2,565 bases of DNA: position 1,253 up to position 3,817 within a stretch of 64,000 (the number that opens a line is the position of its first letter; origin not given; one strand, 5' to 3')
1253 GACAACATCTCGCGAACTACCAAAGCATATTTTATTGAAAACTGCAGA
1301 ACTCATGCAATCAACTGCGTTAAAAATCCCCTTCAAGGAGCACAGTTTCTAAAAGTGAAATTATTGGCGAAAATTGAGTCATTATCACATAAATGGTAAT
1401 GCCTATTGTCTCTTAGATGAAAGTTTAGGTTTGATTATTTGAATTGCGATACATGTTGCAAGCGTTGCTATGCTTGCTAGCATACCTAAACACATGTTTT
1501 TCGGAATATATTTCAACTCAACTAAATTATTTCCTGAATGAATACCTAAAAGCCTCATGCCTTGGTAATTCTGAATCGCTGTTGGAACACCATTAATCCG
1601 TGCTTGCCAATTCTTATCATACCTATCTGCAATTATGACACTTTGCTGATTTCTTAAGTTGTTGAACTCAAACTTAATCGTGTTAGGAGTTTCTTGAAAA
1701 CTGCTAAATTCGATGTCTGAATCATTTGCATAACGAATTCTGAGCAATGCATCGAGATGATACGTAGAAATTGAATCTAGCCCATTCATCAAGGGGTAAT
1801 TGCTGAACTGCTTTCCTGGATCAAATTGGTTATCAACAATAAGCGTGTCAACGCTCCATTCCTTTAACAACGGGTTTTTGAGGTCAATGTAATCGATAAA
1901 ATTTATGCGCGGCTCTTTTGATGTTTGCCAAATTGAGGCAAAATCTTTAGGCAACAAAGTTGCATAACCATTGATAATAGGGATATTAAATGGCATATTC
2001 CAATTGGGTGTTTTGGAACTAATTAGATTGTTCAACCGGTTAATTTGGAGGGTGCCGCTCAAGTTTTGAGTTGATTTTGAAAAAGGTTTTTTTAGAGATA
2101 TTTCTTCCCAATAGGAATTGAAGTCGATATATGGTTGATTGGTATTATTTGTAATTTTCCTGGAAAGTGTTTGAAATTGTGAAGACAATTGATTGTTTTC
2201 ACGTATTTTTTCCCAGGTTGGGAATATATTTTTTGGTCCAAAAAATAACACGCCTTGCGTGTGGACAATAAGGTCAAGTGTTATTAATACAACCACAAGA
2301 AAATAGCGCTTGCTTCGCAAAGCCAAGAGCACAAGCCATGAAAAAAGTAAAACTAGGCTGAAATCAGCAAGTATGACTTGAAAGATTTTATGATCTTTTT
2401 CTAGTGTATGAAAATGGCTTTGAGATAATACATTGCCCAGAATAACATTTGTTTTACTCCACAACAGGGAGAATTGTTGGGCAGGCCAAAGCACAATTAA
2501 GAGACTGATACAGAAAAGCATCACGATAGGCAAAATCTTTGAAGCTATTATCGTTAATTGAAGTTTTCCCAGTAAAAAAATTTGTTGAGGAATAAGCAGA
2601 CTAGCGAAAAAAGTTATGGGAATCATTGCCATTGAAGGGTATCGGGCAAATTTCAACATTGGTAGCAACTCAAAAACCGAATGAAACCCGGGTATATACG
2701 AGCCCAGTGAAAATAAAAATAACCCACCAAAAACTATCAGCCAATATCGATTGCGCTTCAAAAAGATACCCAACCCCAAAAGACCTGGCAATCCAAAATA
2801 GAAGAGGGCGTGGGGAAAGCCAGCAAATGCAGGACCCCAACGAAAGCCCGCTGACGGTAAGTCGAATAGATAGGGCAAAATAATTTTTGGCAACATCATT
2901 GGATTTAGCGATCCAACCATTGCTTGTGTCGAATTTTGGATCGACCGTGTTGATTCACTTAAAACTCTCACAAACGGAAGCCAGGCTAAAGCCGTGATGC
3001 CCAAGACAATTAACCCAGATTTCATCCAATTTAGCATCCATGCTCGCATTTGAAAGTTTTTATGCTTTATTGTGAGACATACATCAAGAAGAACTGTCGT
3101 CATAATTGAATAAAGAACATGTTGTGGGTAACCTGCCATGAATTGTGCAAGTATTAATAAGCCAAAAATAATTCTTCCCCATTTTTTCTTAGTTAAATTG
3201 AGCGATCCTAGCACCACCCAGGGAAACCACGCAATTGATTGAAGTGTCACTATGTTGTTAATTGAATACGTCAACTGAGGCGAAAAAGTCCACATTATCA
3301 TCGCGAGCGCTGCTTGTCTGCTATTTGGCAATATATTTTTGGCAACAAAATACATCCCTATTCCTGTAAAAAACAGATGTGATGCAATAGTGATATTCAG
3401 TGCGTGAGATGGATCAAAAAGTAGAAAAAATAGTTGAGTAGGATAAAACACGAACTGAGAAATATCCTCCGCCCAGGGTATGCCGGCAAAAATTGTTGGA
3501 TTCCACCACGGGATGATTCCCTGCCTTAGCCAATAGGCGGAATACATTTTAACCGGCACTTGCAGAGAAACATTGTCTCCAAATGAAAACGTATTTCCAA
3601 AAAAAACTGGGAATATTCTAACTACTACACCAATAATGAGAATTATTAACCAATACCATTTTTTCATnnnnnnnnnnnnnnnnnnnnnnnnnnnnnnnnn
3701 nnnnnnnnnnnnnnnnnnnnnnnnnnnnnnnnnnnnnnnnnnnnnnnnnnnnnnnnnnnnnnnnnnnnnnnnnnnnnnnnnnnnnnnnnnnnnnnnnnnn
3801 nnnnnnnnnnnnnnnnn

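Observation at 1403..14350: Ten-gene, translationally coupled envelope-glycosylation operon with four to five paralogous GT-C membrane enzymes.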

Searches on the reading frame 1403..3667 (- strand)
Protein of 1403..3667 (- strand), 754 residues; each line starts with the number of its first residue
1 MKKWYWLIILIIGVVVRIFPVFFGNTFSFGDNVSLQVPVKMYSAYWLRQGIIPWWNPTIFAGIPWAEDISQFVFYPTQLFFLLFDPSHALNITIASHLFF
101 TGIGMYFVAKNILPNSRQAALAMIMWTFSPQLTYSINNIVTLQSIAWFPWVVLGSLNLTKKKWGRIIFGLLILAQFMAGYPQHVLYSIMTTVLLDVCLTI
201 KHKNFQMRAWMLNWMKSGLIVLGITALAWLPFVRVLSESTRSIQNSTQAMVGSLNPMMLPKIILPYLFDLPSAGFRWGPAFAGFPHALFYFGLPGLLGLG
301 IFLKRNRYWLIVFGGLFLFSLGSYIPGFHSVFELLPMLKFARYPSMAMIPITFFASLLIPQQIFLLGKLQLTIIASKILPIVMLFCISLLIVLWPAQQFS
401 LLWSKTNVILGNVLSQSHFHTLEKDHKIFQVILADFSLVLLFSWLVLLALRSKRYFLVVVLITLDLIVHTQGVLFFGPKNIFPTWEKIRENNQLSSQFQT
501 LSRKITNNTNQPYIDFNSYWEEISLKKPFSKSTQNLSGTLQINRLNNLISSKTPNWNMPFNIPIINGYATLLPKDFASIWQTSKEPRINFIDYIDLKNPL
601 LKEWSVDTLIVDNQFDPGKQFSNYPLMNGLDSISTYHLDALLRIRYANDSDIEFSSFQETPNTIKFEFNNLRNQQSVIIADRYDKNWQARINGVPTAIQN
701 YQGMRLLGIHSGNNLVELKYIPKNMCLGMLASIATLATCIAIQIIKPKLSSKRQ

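Call 4: search_protein_families(library=pfam, proteins=[window:1403-3667:-], max_evalue=0.01)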
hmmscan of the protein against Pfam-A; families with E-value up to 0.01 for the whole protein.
window:1403-3667:- (754 aa): 0 families

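Call 5: search_protein_families(library=ncbifam, proteins=[window:1403-3667:-], max_evalue=0.01)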
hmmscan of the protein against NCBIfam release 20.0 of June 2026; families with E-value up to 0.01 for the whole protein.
window:1403-3667:- (754 aa): 0 families

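Call 7: search_protein_families(library=pfam, proteins=[window:1403-3667:-], max_evalue=10)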
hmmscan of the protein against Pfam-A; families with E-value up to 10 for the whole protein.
window:1403-3667:- (754 aa): 0 families

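Call 10: search_solved_structures(query=window:1403-3667:-, max_evalue=10)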
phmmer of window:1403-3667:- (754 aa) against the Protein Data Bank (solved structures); distinct sequences matched with E-value up to 10: 0.

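Call 14: find_homologous_proteins(query=window:1403-3667:-, max_evalue=0.001)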
Query window:1403-3667:- (754 aa): 47 proteins with E <= 0.001 among 8000 candidates.
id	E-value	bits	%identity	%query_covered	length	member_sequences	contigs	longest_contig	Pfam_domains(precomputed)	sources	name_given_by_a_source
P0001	0.0e+0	1190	70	99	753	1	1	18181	-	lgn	-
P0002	0.0e+0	1035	60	99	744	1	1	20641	-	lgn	-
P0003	4.2e-298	1009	60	96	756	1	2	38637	-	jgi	jgi:hypothetical protein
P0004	6.3e-284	962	55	99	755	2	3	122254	-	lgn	-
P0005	4.3e-230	784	54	83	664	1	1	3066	-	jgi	jgi:hypothetical protein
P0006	1.4e-201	690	45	99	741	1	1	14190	-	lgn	-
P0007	1.0e-182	627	42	97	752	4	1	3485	-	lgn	-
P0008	1.2e-178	614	41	97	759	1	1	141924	-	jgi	jgi:hypothetical protein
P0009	2.6e-175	603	41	96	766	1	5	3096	-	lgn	-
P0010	5.7e-170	585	40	97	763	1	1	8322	-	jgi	jgi:hypothetical protein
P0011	5.9e-166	572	38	97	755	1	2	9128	-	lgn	-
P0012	7.8e-162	558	40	96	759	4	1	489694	-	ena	-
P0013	5.2e-152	526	39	97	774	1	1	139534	-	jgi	jgi:hypothetical protein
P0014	1.8e-151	524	38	97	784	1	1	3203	PF09586.17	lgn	-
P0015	3.5e-148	513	40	97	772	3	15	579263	-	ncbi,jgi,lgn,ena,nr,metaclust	ncbi:MAG: hypothetical protein A2383_01050 [Candidatus Pacebacteria bacterium RIFOXYB1_FULL_39_46]|n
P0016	6.1e-148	512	37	98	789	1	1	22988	PF09586.17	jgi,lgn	-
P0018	9.3e-147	509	39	97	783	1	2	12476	PF09586.17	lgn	-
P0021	8.7e-145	502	38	97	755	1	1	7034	PF09586.17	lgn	-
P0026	1.4e-135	472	36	95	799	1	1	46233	PF09586.17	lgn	-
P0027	8.1e-134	466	35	98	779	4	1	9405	PF09586.17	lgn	-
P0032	1.4e-14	72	28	26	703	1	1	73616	PF09586.17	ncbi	-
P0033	2.0e-13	68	25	49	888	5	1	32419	PF09586.17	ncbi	-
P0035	1.9e-9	55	30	17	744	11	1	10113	PF09586.17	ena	-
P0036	1.4e-8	52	23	94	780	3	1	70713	PF09586.17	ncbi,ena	-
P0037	2.1e-8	51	27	42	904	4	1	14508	PF09586.17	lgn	-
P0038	8.7e-8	49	23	37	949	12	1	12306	PF09586.17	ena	-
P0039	3.2e-7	47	26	31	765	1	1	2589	PF09586.17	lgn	-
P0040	4.1e-7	47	22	47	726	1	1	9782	PF09586.17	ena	-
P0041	7.8e-7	46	24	18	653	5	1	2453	PF09586.17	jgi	jgi:hypothetical protein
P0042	2.2e-5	41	23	41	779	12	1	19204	PF09586.17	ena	-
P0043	3.2e-5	41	25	47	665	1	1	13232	PF09586.17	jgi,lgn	-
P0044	5.1e-5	40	27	18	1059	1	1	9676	PF09586.17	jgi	jgi:hypothetical protein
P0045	8.8e-5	39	35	12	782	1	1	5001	PF09586.17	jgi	jgi:hypothetical protein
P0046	5.0e-4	37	25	44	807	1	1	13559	PF09586.17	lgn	-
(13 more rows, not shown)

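Call 22: search_solved_structures(query=A2, max_evalue=10)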
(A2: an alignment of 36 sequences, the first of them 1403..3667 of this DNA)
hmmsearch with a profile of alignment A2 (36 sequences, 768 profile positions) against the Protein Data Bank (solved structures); distinct sequences matched with E-value up to 10: 1.
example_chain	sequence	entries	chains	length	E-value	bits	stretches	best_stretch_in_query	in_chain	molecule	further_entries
1xn5_A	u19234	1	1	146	1.7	9.8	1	675-720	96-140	BH1534 unknown conserved protein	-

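Call 42: find_encoding_contigs(protein=P0004, flank=10000, max_places=1)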
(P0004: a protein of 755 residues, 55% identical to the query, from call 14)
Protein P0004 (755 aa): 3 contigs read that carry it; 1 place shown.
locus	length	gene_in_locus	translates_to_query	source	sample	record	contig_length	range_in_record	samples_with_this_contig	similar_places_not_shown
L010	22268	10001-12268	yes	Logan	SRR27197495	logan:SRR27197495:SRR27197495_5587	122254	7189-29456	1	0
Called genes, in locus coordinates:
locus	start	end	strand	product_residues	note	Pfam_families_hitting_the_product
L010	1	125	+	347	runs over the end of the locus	-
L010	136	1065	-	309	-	PF00768:Peptidase_S11, PF13354:Beta-lactamase2 (weak)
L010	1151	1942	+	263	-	PF00535:Glycos_transf_2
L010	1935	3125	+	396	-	PF26314:MptA_B_family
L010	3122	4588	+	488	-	PF02366:PMT, PF13231:PMT_2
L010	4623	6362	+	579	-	PF10131:PTPS_related (weak)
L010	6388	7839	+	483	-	PF01943:Polysacc_synt, PF13440:Polysacc_synt_3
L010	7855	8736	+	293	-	PF00535:Glycos_transf_2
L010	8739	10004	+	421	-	PF00535:Glycos_transf_2, PF13641:Glyco_tranf_2_3 (weak), PF13489:Methyltransf_23, PF08241:Methyltransf_11, PF08242:Methyltransf_12 (weak)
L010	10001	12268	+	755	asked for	-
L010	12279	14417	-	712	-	-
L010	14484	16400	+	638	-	-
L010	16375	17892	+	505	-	-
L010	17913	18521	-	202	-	-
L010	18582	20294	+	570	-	PF10131:PTPS_related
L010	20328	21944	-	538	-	PF10131:PTPS_related (weak), PF20176:DUF6541 (weak)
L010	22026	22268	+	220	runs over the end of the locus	-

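Call 43: find_encoding_contigs(protein=P0008, flank=10000, max_places=1)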
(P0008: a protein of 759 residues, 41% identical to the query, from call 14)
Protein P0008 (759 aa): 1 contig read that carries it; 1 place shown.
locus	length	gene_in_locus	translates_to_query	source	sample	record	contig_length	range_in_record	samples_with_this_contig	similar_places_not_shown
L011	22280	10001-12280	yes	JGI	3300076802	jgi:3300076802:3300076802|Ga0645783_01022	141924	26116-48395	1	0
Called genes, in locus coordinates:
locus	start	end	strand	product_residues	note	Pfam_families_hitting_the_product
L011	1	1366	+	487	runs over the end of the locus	PF13231:PMT_2 (weak)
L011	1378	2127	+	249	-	PF00535:Glycos_transf_2, PF10111:Glyco_tranf_2_2 (weak), PF13641:Glyco_tranf_2_3 (weak)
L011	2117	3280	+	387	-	PF26314:MptA_B_family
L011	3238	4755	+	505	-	PF02366:PMT, PF13231:PMT_2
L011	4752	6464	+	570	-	PF10131:PTPS_related (weak), PF13231:PMT_2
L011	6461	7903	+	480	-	PF01943:Polysacc_synt, PF13440:Polysacc_synt_3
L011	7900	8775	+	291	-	PF00535:Glycos_transf_2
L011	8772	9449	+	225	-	PF00535:Glycos_transf_2, PF13641:Glyco_tranf_2_3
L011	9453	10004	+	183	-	PF05148:Methyltransf_8 (weak), PF13489:Methyltransf_23, PF08241:Methyltransf_11, PF08242:Methyltransf_12 (weak), PF13847:Methyltransf_31 (weak), PF01209:Ubie_methyltran (faint)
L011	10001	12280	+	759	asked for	-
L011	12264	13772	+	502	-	-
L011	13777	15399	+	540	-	-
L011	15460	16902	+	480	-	-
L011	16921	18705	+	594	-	-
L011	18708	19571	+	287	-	-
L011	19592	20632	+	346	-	-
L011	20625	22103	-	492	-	-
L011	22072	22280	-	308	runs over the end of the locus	PF00535:Glycos_transf_2, PF13641:Glyco_tranf_2_3, PF13632:Glyco_trans_2_3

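Call 44: find_encoding_contigs(protein=P0015, flank=10000, max_places=1)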
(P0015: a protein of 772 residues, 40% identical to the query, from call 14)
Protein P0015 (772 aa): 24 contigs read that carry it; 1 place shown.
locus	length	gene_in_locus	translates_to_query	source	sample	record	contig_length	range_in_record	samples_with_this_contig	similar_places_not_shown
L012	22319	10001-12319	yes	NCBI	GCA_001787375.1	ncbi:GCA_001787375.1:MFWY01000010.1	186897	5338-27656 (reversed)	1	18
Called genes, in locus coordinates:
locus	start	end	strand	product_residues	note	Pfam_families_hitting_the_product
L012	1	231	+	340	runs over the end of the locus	PF00579:tRNA-synt_1b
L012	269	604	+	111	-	PF01588:tRNA_bind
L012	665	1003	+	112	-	-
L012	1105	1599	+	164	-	-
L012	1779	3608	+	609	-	PF06480:FtsH_ext (weak), PF13191:AAA_16 (faint), PF00004:AAA, PF07728:AAA_5 (faint), PF17862:AAA_lid_3, PF01434:Peptidase_M41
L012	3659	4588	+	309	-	PF02739:5_3_exonuc_N, PF01367:5_3_exonuc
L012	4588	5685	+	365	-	PF13439:Glyco_transf_4 (weak), PF20706:GT4-conflict, PF00534:Glycos_transf_1, PF13692:Glyco_trans_1_4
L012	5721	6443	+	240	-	PF01628:HrcA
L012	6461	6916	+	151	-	PF01025:GrpE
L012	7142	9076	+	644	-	PF00012:HSP70, PF06723:MreB_Mbl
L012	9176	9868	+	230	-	PF00535:Glycos_transf_2, PF10111:Glyco_tranf_2_2 (weak)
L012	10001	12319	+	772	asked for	-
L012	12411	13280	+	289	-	PF00226:DnaJ, PF01556:DnaJ_C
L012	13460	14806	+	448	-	PF08529:NusA_N, PF13184:KH_NusA_1st, PF26594:KH_NusA_2nd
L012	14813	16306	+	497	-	PF00009:GTP_EFTU, PF00025:Arf (weak), PF00071:Ras (weak), PF01926:MMR_HSR1, PF02421:FeoB_N (weak), PF22042:EF-G_D2, PF11987:IF-2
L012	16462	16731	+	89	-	PF00312:Ribosomal_S15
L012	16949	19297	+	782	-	PF01138:RNase_PH, PF03725:RNase_PH_C, PF03726:PNPase, PF01138:RNase_PH, PF00013:KH_1, PF00575:S1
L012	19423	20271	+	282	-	-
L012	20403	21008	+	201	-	PF00081:Sod_Fe_N, PF02777:Sod_Fe_C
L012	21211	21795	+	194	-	PF13482:RNase_H_2 (weak)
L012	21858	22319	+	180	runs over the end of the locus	PF00293:NUDIX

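Call 55: predict_structure(alignment_id=A2)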
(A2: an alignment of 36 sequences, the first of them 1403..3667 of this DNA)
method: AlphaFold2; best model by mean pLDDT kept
length: 754 residues; sequences in the alignment: 36
mean_pLDDT: 89.7   pTM: 0.90
mean pLDDT of the five models: 89.7, 87.9, 87.4, 87.1, 85.4
residues with pLDDT >= 90: 507; 70-90: 208; 50-70: 34; < 50: 5
segments of 3 or more residues with pLDDT < 50: 510-513
pLDDT, mean of each block of 10 residues (from residue 1): 83 95 90 91 95 94 89 89 96 97 97 94 97 92 97 93 94 95 95 93 87 95 96 93 88 90 90 84 72 95 96 96 92 86 90 97 92 90 89 85 90 85 90 93 96 94 95 90 93 70 77 63 80 56 80 87 89 91 82 86 94 79 84 88 95 93 96 95 96 97 96 97 95 97 84 57
secondary structure, 60 per line:
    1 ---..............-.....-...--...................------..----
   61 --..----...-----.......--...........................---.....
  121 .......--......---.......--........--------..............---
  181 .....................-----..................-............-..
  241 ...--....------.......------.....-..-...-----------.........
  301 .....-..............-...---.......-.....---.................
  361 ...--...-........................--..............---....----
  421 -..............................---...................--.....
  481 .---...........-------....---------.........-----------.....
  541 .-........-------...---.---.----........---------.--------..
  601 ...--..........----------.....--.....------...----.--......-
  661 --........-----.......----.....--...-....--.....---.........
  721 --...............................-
elements in order (helices of 4 or more, strands of 3 or more residues): H4-17 H19-23 E25-27 H30-48 H77-83 H86-112 H116-127 H130-135 H139-145 H148-155 H164-177 H181-201 H207-224 H226-237 H240-243 H246-249 H256-262 H292-305 H307-320 H328-334 H336-340 H344-363 H370-393 H396-409 H413-416 H422-451 H455-473 E476-478 H485-495 E503-506 H516-524 H536-541 H543-550 H574-580 H599-603 E606-612 E626-630 E633-637 E644-646 E654-659 E663-670 E676-682 E687-691 E694-696 E698-701 E704-708 E712-720 H723-753

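Call 72: find_encoding_contigs(protein=window:1403-3667:-, flank=10000, max_places=2)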
Protein window:1403-3667:- (754 aa): 4 contigs read that carry it; 2 places shown.
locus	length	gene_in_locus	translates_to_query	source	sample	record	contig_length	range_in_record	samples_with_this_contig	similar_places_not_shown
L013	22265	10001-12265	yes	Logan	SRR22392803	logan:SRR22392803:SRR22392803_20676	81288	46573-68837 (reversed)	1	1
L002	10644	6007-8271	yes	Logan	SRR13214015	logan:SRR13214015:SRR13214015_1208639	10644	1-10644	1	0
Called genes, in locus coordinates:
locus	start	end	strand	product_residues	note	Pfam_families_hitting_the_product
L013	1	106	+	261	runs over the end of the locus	PF13641:Glyco_tranf_2_3 (weak), PF00535:Glycos_transf_2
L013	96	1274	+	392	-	PF26314:MptA_B_family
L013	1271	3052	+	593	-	-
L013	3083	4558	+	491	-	PF02366:PMT (weak), PF13231:PMT_2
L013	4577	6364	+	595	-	PF10131:PTPS_related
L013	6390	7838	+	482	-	PF01943:Polysacc_synt, PF13440:Polysacc_synt_3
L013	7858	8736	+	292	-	PF00535:Glycos_transf_2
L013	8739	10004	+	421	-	PF00535:Glycos_transf_2, PF10111:Glyco_tranf_2_2 (weak), PF13641:Glyco_tranf_2_3 (weak), PF13489:Methyltransf_23, PF08241:Methyltransf_11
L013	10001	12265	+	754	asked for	-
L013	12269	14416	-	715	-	-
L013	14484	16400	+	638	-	-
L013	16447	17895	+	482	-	-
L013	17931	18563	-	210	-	-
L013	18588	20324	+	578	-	PF10131:PTPS_related (weak)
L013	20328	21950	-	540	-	PF20176:DUF6541 (weak)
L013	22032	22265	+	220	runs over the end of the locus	-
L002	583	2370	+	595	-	PF10131:PTPS_related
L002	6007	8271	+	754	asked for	-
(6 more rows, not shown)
